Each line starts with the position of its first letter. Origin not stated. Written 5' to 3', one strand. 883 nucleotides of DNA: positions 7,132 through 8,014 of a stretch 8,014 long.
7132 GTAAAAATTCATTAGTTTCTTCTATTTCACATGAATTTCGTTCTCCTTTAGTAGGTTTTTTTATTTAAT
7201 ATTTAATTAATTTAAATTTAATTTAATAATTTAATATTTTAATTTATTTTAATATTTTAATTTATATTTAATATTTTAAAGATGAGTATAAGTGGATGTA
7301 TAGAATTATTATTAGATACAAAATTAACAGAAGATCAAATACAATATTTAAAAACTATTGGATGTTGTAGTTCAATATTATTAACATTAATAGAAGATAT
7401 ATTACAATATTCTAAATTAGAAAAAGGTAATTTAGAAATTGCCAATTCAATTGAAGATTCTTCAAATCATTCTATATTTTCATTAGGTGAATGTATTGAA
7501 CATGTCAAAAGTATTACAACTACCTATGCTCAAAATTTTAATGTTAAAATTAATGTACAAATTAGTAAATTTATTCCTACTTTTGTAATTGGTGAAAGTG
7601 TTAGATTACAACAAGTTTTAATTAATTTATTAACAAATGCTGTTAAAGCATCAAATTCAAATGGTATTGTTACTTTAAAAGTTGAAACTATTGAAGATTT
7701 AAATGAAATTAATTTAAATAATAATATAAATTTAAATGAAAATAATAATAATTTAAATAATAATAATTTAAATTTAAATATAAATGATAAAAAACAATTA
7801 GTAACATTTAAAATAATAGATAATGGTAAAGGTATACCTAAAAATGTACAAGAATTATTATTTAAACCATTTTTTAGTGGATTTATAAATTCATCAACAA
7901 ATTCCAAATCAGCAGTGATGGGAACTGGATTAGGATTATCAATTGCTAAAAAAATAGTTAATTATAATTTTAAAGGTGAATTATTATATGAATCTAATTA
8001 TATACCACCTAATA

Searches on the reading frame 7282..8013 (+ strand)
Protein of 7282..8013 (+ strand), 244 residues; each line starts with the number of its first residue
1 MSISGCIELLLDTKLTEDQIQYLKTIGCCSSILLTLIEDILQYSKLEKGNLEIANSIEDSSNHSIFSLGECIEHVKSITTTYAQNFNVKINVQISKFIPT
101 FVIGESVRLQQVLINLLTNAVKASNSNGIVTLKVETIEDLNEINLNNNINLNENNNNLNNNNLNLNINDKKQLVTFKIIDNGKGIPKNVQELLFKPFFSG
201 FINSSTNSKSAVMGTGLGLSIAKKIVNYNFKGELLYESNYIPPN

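Call 10: search_protein_families(library=pfam, proteins=[window:7282-8013:+], max_evalue=0.01)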
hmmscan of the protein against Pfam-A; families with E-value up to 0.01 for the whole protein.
window:7282-8013:+ (244 aa): 2 families
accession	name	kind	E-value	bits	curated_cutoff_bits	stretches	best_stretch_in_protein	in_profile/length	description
PF02518.31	HATPase_c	-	2.9e-19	70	26.4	1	105-238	2-95/111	Histidine kinase-, DNA gyrase B-, and HSP90-like ATPase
PF00512.31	HisKA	-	1.9e-08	34.7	26.9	1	2-49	19-66/66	His Kinase A (phospho-acceptor) domain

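Call 15: find_homologous_proteins(query=window:7282-8013:+)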
Query window:7282-8013:+ (244 aa): 321 proteins with E <= 0.001 among 2945 candidates; the best 120 are listed.
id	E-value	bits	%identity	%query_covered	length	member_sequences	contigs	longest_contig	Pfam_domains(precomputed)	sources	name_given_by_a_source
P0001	1.4e-132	458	100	92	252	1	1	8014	PF02518.32,PF00512.32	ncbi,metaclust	ncbi:predicted protein, partial [Naegleria gruberi]|metaclust:status=active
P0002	8.2e-20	89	36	81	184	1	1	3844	PF02518.32,PF00512.32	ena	-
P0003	2.4e-18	85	34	95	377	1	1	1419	PF02518.32,PF00512.32,PF00072.31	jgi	jgi:CheY-like chemotaxis protein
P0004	3.0e-17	81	35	79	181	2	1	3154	PF02518.32,PF00512.32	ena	-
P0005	7.7e-16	76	30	92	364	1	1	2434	PF02518.32,PF00512.32,PF00072.31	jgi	jgi:CheY-like chemotaxis protein/two-component sensor histidine kinase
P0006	6.1e-15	73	31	90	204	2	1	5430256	PF02518.32,PF00512.32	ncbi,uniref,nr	ncbi:ATP-binding region, ATPase-like protein [Endozoicomonas montiporae CL-33]|uniref:histidine kina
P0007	4.8e-14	71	31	91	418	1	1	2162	PF08447.19,PF02518.32,PF00512.32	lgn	-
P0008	2.4e-13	68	31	98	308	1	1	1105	PF02518.32,PF00512.32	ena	-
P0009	4.5e-13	67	35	87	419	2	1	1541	PF02518.32,PF00512.32,PF00072.31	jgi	jgi:CheY-like chemotaxis protein/nitrogen-specific signal transduction histidine kinase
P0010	4.8e-13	67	34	87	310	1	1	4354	PF02518.32,PF00072.31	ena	-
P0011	3.0e-12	65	32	81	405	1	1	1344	PF02518.32,PF00512.32,PF00072.31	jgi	jgi:CheY-like chemotaxis protein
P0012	3.6e-12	64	34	81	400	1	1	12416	PF08447.19,PF13426.14,PF08448.17,PF02518.32,PF00512.32,PF00989.32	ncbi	-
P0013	7.8e-12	63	30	92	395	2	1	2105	PF02518.32,PF00512.32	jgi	jgi:signal transduction histidine kinase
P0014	1.1e-11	63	29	97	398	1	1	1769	PF08447.19,PF13426.14,PF13188.14,PF08448.17,PF02518.32,PF00512.32,PF00989.32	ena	-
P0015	5.4e-11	61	33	93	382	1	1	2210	PF02518.32,PF00512.32,PF00072.31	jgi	jgi:CheY-like chemotaxis protein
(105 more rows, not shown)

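Call 16: find_encoding_contigs(protein=P0001, flank=10000)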
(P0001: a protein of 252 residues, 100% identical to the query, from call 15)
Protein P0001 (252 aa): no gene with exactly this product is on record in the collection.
